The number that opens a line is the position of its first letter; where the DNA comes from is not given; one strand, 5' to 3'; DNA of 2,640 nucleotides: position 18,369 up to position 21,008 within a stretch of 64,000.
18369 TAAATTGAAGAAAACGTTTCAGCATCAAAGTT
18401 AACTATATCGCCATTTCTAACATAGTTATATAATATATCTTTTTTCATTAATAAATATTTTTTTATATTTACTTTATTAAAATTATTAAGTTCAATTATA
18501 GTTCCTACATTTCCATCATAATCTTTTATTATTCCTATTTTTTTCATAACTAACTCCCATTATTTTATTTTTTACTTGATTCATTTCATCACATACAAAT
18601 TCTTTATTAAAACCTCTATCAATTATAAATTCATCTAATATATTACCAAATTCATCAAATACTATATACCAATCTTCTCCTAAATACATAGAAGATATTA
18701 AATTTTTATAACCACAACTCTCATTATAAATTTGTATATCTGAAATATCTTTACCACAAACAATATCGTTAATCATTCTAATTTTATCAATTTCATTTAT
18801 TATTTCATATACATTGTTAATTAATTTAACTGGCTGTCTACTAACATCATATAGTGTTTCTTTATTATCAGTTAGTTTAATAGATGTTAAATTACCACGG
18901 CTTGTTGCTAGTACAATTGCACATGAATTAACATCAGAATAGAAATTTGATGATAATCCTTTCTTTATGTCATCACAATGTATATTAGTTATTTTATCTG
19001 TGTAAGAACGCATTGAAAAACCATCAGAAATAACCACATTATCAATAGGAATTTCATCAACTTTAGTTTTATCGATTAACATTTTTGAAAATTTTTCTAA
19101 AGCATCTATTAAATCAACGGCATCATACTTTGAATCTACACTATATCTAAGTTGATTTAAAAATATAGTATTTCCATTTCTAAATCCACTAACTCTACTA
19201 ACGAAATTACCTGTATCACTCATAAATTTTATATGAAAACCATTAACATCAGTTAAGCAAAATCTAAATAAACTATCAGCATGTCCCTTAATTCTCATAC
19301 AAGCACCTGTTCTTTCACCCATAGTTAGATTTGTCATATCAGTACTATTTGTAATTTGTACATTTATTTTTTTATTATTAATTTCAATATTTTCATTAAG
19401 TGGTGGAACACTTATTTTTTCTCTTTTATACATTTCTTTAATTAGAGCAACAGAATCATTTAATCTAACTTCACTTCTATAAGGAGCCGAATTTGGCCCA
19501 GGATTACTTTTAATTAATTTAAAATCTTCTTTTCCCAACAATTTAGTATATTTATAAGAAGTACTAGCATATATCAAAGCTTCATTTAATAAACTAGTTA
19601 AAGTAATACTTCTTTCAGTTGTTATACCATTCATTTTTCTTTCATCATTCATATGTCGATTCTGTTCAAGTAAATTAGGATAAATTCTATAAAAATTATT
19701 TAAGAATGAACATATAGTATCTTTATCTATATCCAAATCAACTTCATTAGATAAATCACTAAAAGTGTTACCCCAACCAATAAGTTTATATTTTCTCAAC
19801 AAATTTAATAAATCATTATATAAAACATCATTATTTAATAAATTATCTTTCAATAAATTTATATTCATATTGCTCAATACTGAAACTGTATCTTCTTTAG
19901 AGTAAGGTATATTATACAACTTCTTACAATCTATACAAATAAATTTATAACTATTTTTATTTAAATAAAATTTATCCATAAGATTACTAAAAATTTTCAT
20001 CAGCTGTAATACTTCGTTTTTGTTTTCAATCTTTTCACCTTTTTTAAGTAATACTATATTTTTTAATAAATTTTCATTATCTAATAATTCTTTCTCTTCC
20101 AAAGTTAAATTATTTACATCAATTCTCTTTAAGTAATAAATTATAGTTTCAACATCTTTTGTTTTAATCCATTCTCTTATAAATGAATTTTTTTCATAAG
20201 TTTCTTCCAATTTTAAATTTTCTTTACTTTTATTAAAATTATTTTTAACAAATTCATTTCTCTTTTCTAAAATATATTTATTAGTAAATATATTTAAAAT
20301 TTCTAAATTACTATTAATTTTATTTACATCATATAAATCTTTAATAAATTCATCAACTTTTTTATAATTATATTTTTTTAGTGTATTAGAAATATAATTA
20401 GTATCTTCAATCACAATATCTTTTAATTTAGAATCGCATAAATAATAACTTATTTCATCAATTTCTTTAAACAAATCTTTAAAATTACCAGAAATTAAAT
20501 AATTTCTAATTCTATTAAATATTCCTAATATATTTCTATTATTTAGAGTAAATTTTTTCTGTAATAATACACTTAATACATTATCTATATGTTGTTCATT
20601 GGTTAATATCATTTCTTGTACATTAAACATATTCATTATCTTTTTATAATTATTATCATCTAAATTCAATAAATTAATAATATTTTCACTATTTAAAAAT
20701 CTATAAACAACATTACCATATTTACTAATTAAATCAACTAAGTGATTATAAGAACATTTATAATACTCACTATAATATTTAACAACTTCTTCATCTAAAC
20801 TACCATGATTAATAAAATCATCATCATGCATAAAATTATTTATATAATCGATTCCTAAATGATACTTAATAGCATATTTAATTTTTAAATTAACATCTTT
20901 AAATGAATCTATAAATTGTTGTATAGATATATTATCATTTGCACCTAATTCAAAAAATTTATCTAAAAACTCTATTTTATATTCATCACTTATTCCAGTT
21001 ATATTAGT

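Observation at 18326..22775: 1419-aa cytoplasmic giant protein of unknown function with a translationally coupled 73-aa ORF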

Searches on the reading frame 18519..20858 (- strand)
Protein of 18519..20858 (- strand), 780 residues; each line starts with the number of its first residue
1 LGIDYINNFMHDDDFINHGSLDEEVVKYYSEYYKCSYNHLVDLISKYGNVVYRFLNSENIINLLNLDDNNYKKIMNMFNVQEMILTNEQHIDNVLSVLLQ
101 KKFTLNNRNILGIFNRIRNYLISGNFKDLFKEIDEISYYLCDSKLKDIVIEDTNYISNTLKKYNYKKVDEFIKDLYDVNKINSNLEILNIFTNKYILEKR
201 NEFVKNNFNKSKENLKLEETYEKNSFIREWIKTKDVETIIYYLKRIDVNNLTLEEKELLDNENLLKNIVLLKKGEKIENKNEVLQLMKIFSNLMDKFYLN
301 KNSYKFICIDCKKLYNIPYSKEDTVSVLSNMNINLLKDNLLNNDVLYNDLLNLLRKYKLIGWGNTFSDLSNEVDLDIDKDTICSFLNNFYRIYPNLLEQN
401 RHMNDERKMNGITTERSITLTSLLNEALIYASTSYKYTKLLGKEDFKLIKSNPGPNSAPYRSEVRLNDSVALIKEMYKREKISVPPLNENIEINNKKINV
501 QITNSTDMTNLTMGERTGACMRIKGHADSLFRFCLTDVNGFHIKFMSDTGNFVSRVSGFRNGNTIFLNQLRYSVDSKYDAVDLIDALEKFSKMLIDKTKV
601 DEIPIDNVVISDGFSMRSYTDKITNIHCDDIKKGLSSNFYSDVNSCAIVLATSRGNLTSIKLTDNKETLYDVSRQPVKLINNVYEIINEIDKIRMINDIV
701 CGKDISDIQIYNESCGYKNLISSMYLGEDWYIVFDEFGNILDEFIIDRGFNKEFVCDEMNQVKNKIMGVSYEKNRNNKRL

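Call 21: find_homologous_proteins(query=A2, max_evalue=0.001)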
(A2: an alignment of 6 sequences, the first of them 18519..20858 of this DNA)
Query A2 (6 sequences) (780 aa, profile of the alignment): 9 proteins with E <= 0.001 among 8000 candidates.
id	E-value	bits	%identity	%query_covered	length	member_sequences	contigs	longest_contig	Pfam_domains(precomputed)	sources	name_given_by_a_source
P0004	6.8e-283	959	77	100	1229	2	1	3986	-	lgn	-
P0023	5.5e-231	787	32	94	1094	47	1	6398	-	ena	-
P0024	1.8e-223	762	31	98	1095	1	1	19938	-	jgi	-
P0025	2.2e-223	762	33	97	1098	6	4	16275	-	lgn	-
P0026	1.4e-221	756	34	96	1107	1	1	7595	-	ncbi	-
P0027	5.9e-185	635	34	94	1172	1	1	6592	-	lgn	-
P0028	1.5e-184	634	34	93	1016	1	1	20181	-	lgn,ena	-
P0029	2.2e-178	613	32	97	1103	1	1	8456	-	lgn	-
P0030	5.2e-178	612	34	97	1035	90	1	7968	-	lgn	-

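Call 28: search_solved_structures(query=A2, max_evalue=10)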
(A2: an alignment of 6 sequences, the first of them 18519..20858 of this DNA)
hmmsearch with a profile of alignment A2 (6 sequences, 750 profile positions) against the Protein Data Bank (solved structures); distinct sequences matched with E-value up to 10: 1.
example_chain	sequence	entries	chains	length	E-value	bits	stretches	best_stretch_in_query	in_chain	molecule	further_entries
4l5e_A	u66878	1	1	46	0.19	13.2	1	304-348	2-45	Transcriptional regulator (NtrC family)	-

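Call 45: search_protein_representatives(alignment_id=A2)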
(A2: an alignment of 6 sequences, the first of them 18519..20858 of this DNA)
Query: 6 sequences, 750 profile positions. Proteins with E-value up to 0.001 (for the whole library): 609; up to 1e-10: 496; up to 1e-30: 324. The best 150 are listed.
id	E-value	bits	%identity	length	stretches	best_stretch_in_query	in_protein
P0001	0.0e+00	1072.1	-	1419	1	3-749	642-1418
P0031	7.1e-253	857.8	-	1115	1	2-745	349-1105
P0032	2.3e-231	786.7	-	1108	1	3-740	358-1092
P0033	2.5e-225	766.7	-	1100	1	3-740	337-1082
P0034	1.0e-223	761.4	-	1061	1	4-747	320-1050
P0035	7.4e-223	758.5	-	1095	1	2-746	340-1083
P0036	1.8e-222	757.3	-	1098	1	4-744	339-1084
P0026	4.5e-222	755.9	-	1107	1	2-742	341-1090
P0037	5.3e-216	735.9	-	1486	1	4-742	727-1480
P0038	1.1e-213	728.2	-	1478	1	6-746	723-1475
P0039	4.1e-210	716.4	-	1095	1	2-747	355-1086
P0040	1.9e-208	710.9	-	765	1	3-746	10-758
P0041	2.0e-208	710.8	-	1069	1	2-742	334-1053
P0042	2.0e-208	710.8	-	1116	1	3-740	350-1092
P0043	4.4e-206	703.1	-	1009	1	2-741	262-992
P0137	2.4e-142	492.3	-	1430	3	106-745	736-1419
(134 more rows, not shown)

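Call 83: find_related_loci(query=A2, collection=viral_contigs, flank=10000)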
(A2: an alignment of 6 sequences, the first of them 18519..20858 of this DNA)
Query A2 (780 aa) in viral_contigs; peptide patterns used: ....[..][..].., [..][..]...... (x = any residue, [..] = any of these).
16 stretches matched a pattern, but none encodes a relative of the query by tblastn (E <= 1e-3).
